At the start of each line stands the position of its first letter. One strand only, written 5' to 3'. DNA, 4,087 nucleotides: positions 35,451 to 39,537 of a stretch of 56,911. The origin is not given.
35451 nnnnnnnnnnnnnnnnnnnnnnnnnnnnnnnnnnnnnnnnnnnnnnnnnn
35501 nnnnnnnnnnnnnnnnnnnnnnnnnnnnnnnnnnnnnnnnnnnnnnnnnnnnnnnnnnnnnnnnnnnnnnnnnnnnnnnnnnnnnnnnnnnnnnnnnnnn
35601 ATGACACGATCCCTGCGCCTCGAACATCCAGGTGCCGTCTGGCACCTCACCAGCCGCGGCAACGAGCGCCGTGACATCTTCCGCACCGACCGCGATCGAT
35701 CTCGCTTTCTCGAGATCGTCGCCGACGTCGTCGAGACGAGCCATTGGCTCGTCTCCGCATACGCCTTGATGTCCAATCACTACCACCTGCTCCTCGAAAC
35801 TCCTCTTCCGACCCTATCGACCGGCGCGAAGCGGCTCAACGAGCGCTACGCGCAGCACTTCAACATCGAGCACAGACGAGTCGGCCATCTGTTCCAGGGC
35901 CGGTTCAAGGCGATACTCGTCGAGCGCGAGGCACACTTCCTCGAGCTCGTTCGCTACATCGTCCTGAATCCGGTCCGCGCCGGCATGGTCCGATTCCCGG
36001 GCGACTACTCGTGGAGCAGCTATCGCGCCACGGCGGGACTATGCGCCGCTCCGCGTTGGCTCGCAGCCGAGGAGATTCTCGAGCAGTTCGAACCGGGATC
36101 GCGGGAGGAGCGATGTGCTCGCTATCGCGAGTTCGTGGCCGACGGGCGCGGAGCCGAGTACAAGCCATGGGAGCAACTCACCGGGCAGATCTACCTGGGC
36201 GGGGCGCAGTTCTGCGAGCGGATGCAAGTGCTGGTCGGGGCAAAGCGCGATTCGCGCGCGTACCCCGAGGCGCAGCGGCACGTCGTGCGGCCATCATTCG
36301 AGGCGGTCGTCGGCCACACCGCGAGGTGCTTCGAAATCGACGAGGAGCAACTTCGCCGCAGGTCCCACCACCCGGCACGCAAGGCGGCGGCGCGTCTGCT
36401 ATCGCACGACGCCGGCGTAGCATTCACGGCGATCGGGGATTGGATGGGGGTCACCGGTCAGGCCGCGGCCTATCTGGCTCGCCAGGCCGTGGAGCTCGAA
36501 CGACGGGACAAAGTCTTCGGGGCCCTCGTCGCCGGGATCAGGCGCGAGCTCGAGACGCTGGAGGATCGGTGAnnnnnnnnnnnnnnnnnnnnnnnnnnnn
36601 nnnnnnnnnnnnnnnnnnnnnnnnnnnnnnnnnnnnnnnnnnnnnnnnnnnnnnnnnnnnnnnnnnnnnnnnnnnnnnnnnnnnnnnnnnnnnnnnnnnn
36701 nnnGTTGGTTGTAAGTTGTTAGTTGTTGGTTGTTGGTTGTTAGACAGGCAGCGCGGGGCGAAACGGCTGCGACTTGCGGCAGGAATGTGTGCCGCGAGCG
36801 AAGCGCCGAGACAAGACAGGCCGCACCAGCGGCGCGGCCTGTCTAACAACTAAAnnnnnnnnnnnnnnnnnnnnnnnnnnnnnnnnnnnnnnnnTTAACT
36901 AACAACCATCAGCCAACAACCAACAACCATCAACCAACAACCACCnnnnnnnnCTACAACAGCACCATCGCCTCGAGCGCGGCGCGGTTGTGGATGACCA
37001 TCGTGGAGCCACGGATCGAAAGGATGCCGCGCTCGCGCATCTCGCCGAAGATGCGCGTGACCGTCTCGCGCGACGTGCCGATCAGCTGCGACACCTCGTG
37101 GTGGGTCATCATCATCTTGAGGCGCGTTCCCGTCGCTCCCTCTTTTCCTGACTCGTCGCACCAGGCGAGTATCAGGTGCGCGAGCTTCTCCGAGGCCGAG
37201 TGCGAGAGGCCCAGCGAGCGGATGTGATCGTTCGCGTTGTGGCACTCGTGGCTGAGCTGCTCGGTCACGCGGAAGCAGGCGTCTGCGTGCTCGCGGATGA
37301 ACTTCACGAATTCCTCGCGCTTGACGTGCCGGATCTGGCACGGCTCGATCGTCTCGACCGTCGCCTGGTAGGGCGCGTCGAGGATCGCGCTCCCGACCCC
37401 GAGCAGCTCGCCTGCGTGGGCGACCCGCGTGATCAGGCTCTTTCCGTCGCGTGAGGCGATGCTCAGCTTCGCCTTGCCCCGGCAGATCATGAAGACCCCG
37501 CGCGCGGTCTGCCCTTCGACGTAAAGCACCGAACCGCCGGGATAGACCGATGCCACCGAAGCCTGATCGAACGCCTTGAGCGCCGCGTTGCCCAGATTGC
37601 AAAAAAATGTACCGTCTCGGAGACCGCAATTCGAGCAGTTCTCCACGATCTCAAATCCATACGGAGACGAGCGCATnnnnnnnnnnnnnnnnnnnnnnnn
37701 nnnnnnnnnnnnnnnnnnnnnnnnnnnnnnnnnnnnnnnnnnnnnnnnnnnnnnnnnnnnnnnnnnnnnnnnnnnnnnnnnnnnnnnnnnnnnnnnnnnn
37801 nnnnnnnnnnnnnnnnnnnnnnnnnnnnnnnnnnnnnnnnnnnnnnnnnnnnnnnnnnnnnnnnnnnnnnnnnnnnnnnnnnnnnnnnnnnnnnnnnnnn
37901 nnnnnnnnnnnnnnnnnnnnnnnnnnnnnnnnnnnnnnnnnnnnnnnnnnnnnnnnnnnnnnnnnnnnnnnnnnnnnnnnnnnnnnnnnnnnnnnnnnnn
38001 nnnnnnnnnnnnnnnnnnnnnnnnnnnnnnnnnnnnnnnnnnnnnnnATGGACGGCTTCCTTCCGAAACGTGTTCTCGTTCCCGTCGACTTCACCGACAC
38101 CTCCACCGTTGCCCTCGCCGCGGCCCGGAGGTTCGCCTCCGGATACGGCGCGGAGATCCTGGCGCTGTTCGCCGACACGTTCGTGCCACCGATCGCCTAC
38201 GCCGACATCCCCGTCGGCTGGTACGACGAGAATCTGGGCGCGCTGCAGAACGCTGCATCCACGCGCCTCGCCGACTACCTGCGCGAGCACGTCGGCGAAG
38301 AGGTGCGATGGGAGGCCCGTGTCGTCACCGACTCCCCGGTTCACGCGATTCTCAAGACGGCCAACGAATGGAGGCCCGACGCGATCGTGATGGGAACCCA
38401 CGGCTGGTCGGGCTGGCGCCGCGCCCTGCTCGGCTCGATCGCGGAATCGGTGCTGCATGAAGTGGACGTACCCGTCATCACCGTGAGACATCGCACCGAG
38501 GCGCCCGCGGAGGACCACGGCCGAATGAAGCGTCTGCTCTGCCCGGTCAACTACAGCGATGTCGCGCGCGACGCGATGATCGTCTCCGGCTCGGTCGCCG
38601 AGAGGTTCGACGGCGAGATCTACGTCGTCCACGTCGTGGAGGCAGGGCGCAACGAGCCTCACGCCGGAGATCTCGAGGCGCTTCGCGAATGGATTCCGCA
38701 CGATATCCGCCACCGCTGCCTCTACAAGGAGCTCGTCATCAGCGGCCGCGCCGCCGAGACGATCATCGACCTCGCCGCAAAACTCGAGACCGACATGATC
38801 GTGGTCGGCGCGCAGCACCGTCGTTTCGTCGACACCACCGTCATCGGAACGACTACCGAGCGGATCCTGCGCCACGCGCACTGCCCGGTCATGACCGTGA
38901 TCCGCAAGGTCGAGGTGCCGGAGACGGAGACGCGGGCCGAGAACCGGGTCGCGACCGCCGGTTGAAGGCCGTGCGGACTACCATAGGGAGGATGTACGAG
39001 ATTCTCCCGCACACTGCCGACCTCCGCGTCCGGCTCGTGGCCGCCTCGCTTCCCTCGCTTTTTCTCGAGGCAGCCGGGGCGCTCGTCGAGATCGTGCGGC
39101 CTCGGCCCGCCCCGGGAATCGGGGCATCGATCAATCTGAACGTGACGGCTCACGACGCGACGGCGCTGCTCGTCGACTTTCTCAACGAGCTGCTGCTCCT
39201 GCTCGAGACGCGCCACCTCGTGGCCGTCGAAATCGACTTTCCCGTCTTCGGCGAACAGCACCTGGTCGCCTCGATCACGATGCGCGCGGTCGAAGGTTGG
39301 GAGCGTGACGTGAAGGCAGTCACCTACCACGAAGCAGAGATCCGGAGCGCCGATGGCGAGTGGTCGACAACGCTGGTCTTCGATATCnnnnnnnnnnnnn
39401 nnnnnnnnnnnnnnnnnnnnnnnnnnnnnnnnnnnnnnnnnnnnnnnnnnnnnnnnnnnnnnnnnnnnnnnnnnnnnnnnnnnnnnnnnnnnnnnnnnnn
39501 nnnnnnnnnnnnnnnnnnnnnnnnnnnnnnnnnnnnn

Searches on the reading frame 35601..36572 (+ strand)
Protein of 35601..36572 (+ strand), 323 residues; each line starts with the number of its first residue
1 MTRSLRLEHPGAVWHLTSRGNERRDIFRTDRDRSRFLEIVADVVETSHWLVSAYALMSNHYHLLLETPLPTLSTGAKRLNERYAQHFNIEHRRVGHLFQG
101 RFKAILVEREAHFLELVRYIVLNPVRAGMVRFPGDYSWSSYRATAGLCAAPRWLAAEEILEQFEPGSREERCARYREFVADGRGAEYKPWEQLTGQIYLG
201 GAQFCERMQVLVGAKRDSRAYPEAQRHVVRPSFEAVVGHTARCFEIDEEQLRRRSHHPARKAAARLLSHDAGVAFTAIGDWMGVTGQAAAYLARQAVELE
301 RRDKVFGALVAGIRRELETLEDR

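Call 20: search_protein_families(library=pfam, proteins=[window:35601-36572:+])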
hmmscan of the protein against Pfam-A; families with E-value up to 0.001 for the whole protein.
window:35601-36572:+ (323 aa): 1 family
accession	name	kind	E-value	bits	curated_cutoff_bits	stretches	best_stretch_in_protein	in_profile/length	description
PF01797.21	Y1_Tnp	-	1.1e-09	38.9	23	1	14-120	7-118/121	Transposase IS200 like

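Call 23: find_encoding_contigs(protein=window:35601-36572:+, flank=10000, max_places=10)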
Protein window:35601-36572:+ (323 aa): no gene with exactly this product is on record in the collection.
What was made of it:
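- Tried and rejected: An exact look-up of the Y1 protein found nothing on record (call 23).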

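Call 31: find_related_loci(query=window:35601-36572:+, collection=genome_contigs, flank=10000)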
Query window:35601-36572:+ (323 aa) in genome_contigs; peptide patterns used: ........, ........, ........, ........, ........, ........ (x = any residue, [..] = any of these).
41 stretches matched a pattern; 4 encode a relative of the query (tblastn E <= 1e-3); 4 distinct loci.
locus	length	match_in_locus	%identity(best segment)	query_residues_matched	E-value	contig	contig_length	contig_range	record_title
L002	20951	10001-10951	48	1-317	4e-90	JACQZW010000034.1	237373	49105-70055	MAG: Acidobacteria bacterium isolate NC_groundwater_1577_Pr3_B-0.1um_71_22 SR-2_scaffold_141_1204635, whole genome shotg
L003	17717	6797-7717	43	1-307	3e-78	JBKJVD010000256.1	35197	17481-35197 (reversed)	MAG: Thermoanaerobaculia bacterium isolate ant_bin.94 S1Ck117_4767162_flag_0_multi_12.0000_len_35197, whole genome shotg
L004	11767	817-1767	43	1-320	2e-77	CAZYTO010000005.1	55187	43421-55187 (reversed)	MAG TPA_asm: uncultured Thermoanaerobaculia bacterium isolate binchicken_co185_101 genome assembly, contig: NODE_748_len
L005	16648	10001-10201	66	1-67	1e-22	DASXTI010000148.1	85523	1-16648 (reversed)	MAG TPA_asm: Thermoanaerobaculia bacterium isolate SMAG_U4688 k141_47563, whole genome shotgun sequence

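Call 70: search_protein_families(library=ncbifam, proteins=[window:35601-36572:+], max_evalue=0.01)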
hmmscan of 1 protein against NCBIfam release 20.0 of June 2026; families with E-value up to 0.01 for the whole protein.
window:35601-36572:+ (323 aa): 1 family
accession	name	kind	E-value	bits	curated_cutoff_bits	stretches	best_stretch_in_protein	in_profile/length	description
NF047646.1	REP_Tyr_transpos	equivalog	3.1e-21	75.8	80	1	6-139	4-146/146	REP-associated tyrosine transposase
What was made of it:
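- On REP/BIME-RAYT (REPIN): The NCBIfam RAYT model scores 75.8 bits against a cut-off of 80 (call 70).
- The Y1 protein scores 75.8 bits against NCBIfam REP-associated tyrosine transposase, where the cut-off is 80 (call 70), and matches Pfam Y1_Tnp (call 20).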

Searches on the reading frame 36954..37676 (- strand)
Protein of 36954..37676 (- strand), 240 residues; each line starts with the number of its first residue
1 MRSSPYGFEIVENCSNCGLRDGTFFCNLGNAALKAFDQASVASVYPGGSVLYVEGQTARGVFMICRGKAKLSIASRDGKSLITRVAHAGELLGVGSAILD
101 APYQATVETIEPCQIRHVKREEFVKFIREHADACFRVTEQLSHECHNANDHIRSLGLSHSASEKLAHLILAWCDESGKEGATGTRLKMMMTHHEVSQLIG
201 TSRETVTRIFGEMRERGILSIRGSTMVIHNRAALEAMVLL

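Call 19: find_encoding_contigs(protein=window:36957-37676:-, flank=10000, max_places=10)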
Protein seq(240 aa) (240 aa): 1 contig read that carries it; 1 place shown.
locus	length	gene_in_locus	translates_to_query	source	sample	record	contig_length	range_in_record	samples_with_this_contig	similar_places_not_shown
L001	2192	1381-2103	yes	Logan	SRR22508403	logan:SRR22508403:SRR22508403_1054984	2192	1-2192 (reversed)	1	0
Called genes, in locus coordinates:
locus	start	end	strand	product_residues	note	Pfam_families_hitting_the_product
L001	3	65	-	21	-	?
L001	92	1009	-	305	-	PF00582:Usp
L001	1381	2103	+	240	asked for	PF00027:cNMP_binding, PF13545:HTH_Crp_2, PF00325:Crp (weak)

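Call 20: search_protein_families(library=pfam, proteins=[window:36954-37676:-])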
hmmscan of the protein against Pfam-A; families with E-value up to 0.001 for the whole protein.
window:36954-37676:- (240 aa): 3 families
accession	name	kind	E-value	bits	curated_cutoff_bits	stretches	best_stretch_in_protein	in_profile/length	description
PF13545.12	HTH_Crp_2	-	3.5e-17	62.6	27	1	163-237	1-70/70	Crp-like helix-turn-helix domain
PF00027.35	cNMP_binding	-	3e-16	59.6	27.5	1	44-130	3-89/89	Cyclic nucleotide-binding domain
PF00325.26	Crp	-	3.9e-06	26.9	21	1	190-218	3-31/32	Bacterial regulatory proteins, crp family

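Call 33: find_homologous_proteins(query=window:36957-37676:-, max_evalue=1e-40)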
Query seq(240 aa) (240 aa): 857 proteins with E <= 1e-40 among 1795 candidates; the best 120 are listed.
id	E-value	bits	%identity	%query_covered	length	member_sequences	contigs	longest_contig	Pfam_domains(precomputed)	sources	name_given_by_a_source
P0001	1.6e-146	504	94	100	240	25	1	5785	PF13545.13,PF00027.36,PF00325.27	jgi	-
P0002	5.9e-135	466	86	99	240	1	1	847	PF13545.13,PF00027.36,PF00325.27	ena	-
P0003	3.8e-134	463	86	100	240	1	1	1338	PF13545.13,PF00027.36,PF00325.27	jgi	jgi:CRP/FNR family transcriptional regulator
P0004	9.1e-127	439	82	100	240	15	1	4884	PF13545.13,PF00027.36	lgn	-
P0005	6.1e-110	384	68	100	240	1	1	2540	PF13545.13,PF00027.36,PF00325.27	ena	-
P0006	1.4e-98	347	61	99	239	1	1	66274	PF13545.13,PF00027.36,PF00325.27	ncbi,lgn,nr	ncbi:MAG TPA: Crp/Fnr family transcriptional regulator [Thermoanaerobaculia bacterium]|nr:Crp/Fnr fa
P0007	3.1e-96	339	62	99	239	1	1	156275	PF13545.13,PF00027.36,PF00325.27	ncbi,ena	-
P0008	6.4e-95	335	61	99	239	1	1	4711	PF13545.13,PF00027.36,PF00325.27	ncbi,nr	ncbi:MAG TPA: Crp/Fnr family transcriptional regulator [Thermoanaerobaculia bacterium]|nr:Crp/Fnr fa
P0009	6.5e-94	332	60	99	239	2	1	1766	PF13545.13,PF00027.36,PF00325.27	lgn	-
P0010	5.4e-93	329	59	100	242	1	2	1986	PF13545.13,PF00027.36,PF00325.27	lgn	-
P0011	1.6e-92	327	59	99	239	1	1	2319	PF13545.13,PF00027.36,PF00325.27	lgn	-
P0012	7.8e-92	325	58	99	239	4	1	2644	PF13545.13,PF00027.36,PF00325.27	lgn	-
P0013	1.0e-91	325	58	98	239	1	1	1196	PF13545.13,PF00027.36,PF00325.27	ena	-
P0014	6.2e-90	319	58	99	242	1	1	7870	PF13545.13,PF00027.36,PF00325.27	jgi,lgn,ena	-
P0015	8.7e-90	318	56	100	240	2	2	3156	PF13545.13,PF00027.36,PF00325.27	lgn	-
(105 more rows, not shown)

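Call 34: find_encoding_contigs(protein=P0001, flank=10000, max_places=6)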
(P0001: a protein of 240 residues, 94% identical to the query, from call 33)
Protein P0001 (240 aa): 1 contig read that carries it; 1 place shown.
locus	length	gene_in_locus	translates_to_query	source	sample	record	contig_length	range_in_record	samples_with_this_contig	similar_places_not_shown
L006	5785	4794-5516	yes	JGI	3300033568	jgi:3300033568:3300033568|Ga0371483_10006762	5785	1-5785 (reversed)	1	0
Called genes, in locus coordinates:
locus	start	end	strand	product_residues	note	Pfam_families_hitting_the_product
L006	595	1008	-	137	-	PF00072:Response_reg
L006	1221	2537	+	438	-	-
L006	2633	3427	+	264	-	PF00254:FKBP_C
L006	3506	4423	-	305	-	PF00582:Usp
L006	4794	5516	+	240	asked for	PF00027:cNMP_binding, PF13545:HTH_Crp_2, PF00325:Crp (weak)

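Call 35: find_encoding_contigs(protein=P0004, flank=10000, max_places=6)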
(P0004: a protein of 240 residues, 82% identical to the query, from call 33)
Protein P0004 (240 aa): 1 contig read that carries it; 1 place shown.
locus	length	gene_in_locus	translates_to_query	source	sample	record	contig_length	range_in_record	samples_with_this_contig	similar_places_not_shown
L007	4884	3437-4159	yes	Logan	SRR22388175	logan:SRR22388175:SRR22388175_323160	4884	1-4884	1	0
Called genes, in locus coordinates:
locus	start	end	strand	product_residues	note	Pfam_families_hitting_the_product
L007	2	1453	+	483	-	?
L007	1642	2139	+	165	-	PF07291:MauE (weak), PF07681:DoxX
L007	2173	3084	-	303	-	PF00582:Usp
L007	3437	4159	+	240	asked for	PF00027:cNMP_binding, PF13545:HTH_Crp_2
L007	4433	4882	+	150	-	?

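Call 36: find_encoding_contigs(protein=P0006, flank=10000, max_places=3)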
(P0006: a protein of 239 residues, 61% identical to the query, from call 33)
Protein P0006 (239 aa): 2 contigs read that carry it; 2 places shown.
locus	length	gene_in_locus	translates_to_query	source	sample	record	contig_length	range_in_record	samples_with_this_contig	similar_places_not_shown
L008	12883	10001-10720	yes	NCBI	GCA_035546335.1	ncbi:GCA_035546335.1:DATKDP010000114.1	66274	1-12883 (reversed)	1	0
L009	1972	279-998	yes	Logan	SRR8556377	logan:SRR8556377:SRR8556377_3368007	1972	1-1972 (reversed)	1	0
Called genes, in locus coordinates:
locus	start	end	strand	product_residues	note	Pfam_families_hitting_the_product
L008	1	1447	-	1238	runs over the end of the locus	PF00873:ACR_tran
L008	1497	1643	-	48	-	-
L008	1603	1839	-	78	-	-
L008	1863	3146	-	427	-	PF19335:HMBD, PF25919:BSH_CusB, PF25973:BSH_CzcB, PF25869:3HB_CusB, PF25944:Beta-barrel_RND (weak), PF25954:Beta-barrel_RND_2, PF25975:CzcB_C, PF25989:YknX_C (weak)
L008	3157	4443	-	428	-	PF02321:OEP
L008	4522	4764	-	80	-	-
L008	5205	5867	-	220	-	PF01895:PhoU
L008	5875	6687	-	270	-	PF02463:SMC_N (faint), PF00005:ABC_tran, PF13304:AAA_21 (faint)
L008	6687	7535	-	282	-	PF00528:BPD_transp_1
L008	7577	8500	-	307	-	PF00528:BPD_transp_1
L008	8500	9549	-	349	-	PF12849:PBP_like_2, PF12727:PBP_like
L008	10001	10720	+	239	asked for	PF00027:cNMP_binding, PF13545:HTH_Crp_2, PF00325:Crp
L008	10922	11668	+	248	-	PF04405:ScdA_N, PF01814:Hemerythrin (faint)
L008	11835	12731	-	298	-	PF02569:Pantoate_ligase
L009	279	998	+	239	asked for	PF00027:cNMP_binding, PF13545:HTH_Crp_2, PF00325:Crp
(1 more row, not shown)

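Call 48: find_encoding_contigs(protein=P0003, flank=10000, max_places=6)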
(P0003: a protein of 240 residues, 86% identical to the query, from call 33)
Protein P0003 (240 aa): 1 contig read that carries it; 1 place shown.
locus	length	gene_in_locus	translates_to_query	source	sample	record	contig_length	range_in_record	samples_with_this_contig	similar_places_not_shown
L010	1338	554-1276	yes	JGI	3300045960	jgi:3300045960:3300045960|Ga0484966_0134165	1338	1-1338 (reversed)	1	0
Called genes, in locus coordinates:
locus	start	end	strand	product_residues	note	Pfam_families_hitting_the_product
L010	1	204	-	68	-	?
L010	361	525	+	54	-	-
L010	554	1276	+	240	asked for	PF00027:cNMP_binding, PF13545:HTH_Crp_2, PF00325:Crp (weak)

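Call 49: find_encoding_contigs(protein=P0002, flank=10000, max_places=6)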
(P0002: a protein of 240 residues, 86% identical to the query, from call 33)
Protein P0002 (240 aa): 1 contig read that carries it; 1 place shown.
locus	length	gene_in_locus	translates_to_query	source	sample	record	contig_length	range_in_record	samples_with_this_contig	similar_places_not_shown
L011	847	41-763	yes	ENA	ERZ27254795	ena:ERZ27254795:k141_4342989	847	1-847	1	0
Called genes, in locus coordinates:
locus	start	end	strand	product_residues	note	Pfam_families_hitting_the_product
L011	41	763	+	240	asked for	PF00027:cNMP_binding, PF13545:HTH_Crp_2, PF00325:Crp (weak)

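Call 50: find_encoding_contigs(protein=P0005, flank=10000, max_places=6)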
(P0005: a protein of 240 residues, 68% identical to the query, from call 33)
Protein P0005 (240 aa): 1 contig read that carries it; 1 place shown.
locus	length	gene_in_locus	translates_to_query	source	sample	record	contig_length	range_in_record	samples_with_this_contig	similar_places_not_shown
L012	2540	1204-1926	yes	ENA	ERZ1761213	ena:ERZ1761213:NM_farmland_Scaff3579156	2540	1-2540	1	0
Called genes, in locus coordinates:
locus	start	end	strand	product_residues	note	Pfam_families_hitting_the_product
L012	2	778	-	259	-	?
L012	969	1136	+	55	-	-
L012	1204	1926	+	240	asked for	PF00027:cNMP_binding, PF13545:HTH_Crp_2, PF00325:Crp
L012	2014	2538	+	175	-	?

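Call 97: list_cluster_members(proteins=[P0001])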
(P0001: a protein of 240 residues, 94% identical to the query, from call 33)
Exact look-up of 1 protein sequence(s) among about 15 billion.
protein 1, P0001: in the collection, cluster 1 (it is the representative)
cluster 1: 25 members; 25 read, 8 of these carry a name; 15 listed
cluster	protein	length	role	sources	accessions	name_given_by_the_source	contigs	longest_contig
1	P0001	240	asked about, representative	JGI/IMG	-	-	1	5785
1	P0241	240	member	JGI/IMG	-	CRP/FNR family transcriptional regulator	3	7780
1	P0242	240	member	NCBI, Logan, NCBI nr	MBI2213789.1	MAG: Crp/Fnr family transcriptional regulator [Acidobacteria bacterium] | Crp/Fnr family transcriptional regulator [Acidobacteriota bacterium]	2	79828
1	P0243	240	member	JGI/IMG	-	CRP/FNR family transcriptional regulator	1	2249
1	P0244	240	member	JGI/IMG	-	CRP/FNR family transcriptional regulator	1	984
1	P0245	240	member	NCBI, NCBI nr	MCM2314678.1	MAG: Crp/Fnr family transcriptional regulator [Thermoanaerobaculia bacterium] | Crp/Fnr family transcriptional regulator [Thermoanaerobaculia bacterium]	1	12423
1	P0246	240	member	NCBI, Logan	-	-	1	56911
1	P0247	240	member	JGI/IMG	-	CRP/FNR family transcriptional regulator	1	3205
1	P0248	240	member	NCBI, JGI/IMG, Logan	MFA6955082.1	MAG: Crp/Fnr family transcriptional regulator [Thermoanaerobaculia bacterium] | CRP/FNR family transcriptional regulator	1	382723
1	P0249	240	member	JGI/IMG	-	CRP/FNR family transcriptional regulator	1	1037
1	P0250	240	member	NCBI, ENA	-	-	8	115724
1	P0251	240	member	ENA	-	-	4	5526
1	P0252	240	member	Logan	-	-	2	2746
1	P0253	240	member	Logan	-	-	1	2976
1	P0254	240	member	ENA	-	-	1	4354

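Call 98: find_encoding_contigs(protein=P0250, flank=10000, max_places=10)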
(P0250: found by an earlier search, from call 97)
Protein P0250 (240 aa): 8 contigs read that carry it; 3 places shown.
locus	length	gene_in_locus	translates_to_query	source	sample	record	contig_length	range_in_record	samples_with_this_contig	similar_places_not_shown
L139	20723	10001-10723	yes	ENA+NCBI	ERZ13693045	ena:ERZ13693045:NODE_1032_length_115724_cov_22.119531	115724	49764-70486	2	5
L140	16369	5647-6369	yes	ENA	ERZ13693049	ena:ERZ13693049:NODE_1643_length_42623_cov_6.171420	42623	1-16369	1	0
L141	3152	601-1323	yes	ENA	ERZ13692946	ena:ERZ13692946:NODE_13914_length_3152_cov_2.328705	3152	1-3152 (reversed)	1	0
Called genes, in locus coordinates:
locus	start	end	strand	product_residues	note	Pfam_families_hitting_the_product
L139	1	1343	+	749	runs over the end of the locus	-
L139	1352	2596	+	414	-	PF13439:Glyco_transf_4, PF13579:Glyco_trans_4_4, PF20706:GT4-conflict (weak), PF00534:Glycos_transf_1, PF13692:Glyco_trans_1_4, PF13524:Glyco_trans_1_2 (weak)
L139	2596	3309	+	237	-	PF04028:DUF374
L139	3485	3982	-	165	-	-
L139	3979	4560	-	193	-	PF04542:Sigma70_r2, PF07638:Sigma70_ECF (weak), PF08281:Sigma70_r4_2, PF04545:Sigma70_r4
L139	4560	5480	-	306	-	-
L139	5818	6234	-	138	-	PF00072:Response_reg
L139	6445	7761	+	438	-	-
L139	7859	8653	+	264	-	PF00254:FKBP_C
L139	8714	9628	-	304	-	PF00582:Usp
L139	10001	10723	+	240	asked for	PF00027:cNMP_binding, PF13545:HTH_Crp_2, PF00325:Crp (weak)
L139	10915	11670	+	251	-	PF04405:ScdA_N, PF01814:Hemerythrin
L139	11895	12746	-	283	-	PF00561:Abhydrolase_1 (faint), PF12697:Abhydrolase_6, PF12146:Hydrolase_4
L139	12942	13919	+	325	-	PF13186:SPASM (faint)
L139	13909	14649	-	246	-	PF07238:PilZ (weak)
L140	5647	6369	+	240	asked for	PF00027:cNMP_binding, PF13545:HTH_Crp_2, PF00325:Crp (weak)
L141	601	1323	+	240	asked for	PF00027:cNMP_binding, PF13545:HTH_Crp_2, PF00325:Crp (weak)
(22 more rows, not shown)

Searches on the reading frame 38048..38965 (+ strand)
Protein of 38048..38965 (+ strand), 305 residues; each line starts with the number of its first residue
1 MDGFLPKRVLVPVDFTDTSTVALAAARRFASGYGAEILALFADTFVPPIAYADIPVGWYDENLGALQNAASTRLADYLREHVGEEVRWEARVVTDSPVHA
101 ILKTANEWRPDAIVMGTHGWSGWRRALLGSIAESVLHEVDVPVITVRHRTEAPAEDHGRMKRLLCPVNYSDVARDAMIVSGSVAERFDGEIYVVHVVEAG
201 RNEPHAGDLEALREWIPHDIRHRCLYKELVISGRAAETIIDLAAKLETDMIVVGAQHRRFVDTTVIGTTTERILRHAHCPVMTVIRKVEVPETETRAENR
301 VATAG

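Call 20: search_protein_families(library=pfam, proteins=[window:38048-38965:+])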
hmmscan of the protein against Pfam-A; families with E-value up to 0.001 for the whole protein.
window:38048-38965:+ (305 aa): 1 family
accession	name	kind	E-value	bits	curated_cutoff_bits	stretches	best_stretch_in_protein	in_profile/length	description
PF00582.32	Usp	-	4.5e-45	154.1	24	2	7-147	3-141/141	Universal stress protein family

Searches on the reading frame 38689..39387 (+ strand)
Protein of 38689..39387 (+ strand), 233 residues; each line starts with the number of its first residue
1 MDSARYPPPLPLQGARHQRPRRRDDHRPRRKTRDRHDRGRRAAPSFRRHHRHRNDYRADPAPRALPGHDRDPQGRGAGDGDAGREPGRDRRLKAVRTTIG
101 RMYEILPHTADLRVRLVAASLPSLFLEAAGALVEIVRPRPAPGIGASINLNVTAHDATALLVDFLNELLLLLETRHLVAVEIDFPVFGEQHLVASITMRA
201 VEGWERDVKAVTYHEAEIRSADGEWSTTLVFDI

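Call 47: search_protein_families(library=pfam, proteins=[window:38689-39387:+], max_evalue=0.001)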
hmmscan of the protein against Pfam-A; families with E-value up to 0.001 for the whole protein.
window:38689-39387:+ (233 aa): 1 family
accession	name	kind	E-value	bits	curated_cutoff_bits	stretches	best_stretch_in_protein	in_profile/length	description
PF01951.21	Archease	-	3.9e-26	92.4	25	1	103-233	1-136/136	Archease protein family (MTH1598/TM1083)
